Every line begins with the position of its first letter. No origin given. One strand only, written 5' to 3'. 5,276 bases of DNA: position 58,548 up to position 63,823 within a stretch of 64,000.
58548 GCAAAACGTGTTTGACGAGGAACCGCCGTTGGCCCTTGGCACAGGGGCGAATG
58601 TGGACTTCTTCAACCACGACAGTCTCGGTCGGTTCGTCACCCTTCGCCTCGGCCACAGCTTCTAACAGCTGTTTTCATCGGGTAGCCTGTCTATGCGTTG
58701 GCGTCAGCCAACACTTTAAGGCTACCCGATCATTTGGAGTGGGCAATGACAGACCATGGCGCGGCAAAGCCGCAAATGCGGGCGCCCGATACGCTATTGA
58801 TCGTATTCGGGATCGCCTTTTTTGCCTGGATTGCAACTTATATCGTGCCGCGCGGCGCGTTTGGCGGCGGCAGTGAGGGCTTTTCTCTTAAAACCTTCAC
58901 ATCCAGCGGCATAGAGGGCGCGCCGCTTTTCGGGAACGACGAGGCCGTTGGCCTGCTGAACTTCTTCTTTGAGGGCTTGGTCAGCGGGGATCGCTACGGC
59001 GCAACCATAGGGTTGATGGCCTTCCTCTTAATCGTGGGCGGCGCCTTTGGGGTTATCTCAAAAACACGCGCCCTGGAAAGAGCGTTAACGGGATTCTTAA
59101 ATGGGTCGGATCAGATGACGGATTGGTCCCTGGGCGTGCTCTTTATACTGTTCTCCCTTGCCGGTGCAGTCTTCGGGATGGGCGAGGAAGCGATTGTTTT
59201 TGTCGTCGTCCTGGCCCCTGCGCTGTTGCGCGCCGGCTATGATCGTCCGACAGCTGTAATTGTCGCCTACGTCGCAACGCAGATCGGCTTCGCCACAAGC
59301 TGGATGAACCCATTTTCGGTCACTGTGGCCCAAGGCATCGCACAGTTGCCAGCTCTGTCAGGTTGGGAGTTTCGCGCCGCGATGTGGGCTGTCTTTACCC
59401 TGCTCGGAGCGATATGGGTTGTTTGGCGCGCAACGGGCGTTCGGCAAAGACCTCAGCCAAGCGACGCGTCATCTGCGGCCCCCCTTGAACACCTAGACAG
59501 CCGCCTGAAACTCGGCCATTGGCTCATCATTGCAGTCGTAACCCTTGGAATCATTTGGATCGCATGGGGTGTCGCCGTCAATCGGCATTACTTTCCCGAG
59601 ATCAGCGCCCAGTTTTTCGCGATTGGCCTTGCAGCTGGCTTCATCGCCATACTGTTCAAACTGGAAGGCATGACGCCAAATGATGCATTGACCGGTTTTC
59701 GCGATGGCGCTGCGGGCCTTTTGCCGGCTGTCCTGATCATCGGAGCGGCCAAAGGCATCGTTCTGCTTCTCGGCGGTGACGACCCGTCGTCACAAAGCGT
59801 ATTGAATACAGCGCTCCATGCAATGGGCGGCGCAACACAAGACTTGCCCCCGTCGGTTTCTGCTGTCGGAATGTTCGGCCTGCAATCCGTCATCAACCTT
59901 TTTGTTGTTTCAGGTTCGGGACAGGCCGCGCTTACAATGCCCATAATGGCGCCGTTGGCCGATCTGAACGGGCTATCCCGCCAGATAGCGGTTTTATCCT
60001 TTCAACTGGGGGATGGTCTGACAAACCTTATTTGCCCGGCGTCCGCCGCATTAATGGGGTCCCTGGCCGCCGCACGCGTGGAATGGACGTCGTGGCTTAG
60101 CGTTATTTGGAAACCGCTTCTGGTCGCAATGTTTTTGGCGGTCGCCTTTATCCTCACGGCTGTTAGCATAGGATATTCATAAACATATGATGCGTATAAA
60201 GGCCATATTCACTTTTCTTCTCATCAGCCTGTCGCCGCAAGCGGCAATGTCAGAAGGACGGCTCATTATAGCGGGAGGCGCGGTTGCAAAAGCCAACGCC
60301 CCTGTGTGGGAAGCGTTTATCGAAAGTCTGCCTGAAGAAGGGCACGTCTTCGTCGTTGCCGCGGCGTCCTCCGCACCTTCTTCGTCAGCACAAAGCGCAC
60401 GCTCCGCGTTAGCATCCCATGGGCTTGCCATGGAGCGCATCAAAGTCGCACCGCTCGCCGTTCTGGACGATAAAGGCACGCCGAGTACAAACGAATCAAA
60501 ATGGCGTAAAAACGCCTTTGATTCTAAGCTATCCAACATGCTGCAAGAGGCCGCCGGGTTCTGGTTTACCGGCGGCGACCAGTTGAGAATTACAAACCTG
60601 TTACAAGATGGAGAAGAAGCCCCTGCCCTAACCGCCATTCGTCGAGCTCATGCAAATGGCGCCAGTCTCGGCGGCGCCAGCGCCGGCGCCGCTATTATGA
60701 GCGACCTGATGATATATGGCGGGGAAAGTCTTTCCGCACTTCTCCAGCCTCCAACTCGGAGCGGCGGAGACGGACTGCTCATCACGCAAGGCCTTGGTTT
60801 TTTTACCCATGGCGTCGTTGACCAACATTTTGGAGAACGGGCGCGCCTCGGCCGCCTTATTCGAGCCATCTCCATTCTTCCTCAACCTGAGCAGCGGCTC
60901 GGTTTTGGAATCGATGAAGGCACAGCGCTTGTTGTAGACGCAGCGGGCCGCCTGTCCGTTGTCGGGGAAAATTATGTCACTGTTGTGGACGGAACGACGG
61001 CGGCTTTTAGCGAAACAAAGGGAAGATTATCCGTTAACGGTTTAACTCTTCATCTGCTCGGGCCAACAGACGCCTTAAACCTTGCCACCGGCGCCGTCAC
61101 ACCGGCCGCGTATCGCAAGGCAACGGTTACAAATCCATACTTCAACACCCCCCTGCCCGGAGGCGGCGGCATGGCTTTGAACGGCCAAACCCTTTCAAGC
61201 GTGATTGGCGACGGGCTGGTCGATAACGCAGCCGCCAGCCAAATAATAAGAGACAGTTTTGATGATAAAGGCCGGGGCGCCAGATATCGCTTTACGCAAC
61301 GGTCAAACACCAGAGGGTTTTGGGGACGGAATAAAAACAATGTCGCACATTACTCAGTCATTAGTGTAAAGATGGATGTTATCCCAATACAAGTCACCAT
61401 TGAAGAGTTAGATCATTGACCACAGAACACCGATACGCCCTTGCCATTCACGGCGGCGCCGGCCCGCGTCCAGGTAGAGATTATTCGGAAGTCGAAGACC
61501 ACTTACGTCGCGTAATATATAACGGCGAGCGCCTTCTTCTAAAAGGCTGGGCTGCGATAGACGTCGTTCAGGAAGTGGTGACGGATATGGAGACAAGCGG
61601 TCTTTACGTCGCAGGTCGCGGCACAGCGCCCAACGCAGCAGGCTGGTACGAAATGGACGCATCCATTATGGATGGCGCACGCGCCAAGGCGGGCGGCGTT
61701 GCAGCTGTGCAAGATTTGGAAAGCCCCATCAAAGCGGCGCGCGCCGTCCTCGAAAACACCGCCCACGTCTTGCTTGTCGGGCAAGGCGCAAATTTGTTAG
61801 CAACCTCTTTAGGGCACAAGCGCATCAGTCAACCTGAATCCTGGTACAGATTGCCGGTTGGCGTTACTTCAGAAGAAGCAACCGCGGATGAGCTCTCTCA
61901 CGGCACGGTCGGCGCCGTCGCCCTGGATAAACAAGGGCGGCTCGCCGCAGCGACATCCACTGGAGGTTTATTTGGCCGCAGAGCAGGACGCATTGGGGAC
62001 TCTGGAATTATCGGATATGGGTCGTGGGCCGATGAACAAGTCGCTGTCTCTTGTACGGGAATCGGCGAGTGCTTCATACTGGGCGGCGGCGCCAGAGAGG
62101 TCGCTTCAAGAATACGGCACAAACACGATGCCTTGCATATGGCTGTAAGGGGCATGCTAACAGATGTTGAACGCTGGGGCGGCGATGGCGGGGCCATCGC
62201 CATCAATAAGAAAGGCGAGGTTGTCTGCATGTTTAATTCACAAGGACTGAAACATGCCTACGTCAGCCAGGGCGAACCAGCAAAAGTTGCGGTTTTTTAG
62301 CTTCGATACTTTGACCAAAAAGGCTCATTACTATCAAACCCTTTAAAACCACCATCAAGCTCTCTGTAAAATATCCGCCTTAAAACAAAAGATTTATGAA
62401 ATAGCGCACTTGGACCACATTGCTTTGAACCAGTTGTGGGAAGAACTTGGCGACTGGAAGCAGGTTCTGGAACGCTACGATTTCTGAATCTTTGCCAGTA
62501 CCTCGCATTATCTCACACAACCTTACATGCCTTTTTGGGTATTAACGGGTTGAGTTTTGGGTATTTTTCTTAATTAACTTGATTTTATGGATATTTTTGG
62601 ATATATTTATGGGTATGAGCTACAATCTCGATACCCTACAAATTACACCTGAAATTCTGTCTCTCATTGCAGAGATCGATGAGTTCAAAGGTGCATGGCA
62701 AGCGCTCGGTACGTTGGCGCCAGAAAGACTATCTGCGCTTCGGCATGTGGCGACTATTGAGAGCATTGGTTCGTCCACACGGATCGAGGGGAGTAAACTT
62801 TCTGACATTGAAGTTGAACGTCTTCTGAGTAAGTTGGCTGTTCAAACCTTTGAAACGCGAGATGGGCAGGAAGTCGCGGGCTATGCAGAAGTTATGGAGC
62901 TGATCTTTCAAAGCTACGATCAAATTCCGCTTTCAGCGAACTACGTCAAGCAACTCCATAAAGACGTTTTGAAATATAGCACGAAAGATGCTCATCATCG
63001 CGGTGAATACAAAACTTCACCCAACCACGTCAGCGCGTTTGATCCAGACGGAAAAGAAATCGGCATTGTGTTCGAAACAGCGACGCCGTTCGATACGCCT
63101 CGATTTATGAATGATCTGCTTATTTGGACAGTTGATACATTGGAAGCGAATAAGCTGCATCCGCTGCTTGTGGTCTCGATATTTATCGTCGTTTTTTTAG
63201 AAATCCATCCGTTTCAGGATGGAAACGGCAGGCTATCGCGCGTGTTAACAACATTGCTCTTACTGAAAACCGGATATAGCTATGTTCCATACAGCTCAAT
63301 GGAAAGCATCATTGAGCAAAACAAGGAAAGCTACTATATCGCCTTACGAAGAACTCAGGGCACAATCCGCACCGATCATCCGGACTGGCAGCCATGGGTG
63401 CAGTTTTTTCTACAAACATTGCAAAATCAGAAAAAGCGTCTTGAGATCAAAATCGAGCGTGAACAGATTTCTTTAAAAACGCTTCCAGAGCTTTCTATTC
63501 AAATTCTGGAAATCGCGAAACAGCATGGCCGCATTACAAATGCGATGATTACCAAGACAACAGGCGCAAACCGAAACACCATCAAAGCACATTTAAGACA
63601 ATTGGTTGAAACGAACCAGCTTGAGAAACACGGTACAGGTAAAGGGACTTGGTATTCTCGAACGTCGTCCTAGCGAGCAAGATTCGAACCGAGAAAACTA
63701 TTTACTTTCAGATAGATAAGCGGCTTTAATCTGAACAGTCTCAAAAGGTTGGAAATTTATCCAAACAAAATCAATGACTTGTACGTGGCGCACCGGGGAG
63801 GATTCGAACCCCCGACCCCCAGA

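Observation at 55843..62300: Cyanophycin-utilisation locus coupled to a TonB-dependent receptor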

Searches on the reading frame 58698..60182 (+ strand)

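Call 3: search_protein_families(library=pfam, proteins=[window:58698-60182:+])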
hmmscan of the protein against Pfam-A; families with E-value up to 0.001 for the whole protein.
window:58698-60182:+ (494 aa): 2 families
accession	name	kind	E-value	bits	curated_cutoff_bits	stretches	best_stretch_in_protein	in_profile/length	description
PF03606.21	DcuC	-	6.9e-99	331.9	23.1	1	30-489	2-460/461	C4-dicarboxylate anaerobic carrier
PF03806.19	ABG_transport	-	8.2e-07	28.1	27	1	380-452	374-446/502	AbgT putative transporter family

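Call 4: search_protein_families(library=ncbifam, proteins=[window:58698-60182:+])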
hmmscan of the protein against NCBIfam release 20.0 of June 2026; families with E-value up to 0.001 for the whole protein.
window:58698-60182:+ (494 aa): 2 families
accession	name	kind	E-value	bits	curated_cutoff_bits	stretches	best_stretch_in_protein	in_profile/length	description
NF008611.1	PRK11588.1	equivalog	5.9e-164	546.4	500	1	76-494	67-492/492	putative basic amino acid antiporter YfcC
TIGR00819.1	ydaH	subfamily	8.2e-06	24.6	753.55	1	384-451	393-460/521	AbgT family antimetabolite efflux transporter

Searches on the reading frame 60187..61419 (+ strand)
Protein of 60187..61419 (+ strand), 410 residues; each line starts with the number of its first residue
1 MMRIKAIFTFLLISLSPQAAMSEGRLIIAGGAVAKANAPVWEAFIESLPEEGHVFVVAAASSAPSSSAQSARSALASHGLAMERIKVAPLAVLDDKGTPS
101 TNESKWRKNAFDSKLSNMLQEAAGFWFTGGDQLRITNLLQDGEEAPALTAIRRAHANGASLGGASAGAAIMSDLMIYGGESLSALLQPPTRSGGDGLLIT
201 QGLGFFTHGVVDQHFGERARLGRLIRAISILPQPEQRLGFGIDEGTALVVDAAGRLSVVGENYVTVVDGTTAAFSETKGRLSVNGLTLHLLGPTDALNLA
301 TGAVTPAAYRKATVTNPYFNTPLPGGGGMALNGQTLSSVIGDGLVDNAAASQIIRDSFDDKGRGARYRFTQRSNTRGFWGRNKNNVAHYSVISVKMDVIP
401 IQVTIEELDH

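Call 3: search_protein_families(library=pfam, proteins=[window:60187-61419:+])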
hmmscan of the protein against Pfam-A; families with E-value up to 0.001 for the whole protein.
window:60187-61419:+ (410 aa): 1 family
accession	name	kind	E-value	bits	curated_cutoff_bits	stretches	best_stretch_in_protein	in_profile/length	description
PF03575.23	Peptidase_S51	-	1.1e-09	38.7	23.9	1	110-251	71-199/206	Peptidase family S51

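Call 4: search_protein_families(library=ncbifam, proteins=[window:60187-61419:+])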
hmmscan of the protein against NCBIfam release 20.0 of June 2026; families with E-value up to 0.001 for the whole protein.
window:60187-61419:+ (410 aa): 1 family
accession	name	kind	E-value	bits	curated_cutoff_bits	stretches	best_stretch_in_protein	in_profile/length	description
TIGR02069.1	cyanophycinase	equivalog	4.3e-57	193.4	126.6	1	26-286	1-234/250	cyanophycinase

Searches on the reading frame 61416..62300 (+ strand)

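Call 3: search_protein_families(library=pfam, proteins=[window:61416-62300:+])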
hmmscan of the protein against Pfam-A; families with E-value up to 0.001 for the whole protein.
window:61416-62300:+ (294 aa): 1 family
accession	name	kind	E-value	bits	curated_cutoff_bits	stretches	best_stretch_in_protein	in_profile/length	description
PF01112.23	Asparaginase_2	-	2.6e-71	240.7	27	1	8-291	2-306/309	Asparaginase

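Call 4: search_protein_families(library=ncbifam, proteins=[window:61416-62300:+])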
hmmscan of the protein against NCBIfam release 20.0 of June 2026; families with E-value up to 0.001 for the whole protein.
window:61416-62300:+ (294 aa): 1 family
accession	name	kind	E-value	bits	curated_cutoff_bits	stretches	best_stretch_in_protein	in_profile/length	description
NF007589.0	PRK10226.1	equivalog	5e-52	176.8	567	1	8-289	5-306/321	beta-aspartyl-peptidase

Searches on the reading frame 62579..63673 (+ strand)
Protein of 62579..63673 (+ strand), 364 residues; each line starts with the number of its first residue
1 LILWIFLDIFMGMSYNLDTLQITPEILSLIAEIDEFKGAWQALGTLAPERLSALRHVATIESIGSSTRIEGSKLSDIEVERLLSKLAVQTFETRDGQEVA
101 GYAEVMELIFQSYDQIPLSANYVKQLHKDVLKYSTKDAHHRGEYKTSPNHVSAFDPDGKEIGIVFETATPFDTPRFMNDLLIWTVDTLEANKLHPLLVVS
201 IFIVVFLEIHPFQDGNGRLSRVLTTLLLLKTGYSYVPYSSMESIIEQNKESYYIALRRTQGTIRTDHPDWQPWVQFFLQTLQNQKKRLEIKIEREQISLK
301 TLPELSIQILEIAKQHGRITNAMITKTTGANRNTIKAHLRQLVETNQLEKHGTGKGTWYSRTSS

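Call 3: search_protein_families(library=pfam, proteins=[window:62579-63673:+])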
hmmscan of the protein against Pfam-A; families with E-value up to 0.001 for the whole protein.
window:62579-63673:+ (364 aa): 2 families
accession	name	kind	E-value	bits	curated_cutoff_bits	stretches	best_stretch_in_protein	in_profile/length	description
PF02661.23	Fic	-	4.3e-14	53.5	24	1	117-228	1-93/93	Fic/DOC family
PF13412.12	HTH_24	-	0.00015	21.7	21.9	1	305-345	4-44/48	Winged helix-turn-helix DNA-binding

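Call 4: search_protein_families(library=ncbifam, proteins=[window:62579-63673:+])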
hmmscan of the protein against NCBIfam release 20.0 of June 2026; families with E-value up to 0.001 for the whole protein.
window:62579-63673:+ (364 aa): 2 families
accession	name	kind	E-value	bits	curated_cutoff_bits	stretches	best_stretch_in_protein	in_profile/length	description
NF046030.1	ProtAdlyltaseSoFic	equivalog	1.5e-17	63.6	550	1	170-357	152-344/361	protein adenylyltransferase Fic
TIGR02613.1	mob_myst_B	hypoth_equivalog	1.6e-07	31.4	124.4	1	122-257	40-171/186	mobile mystery protein B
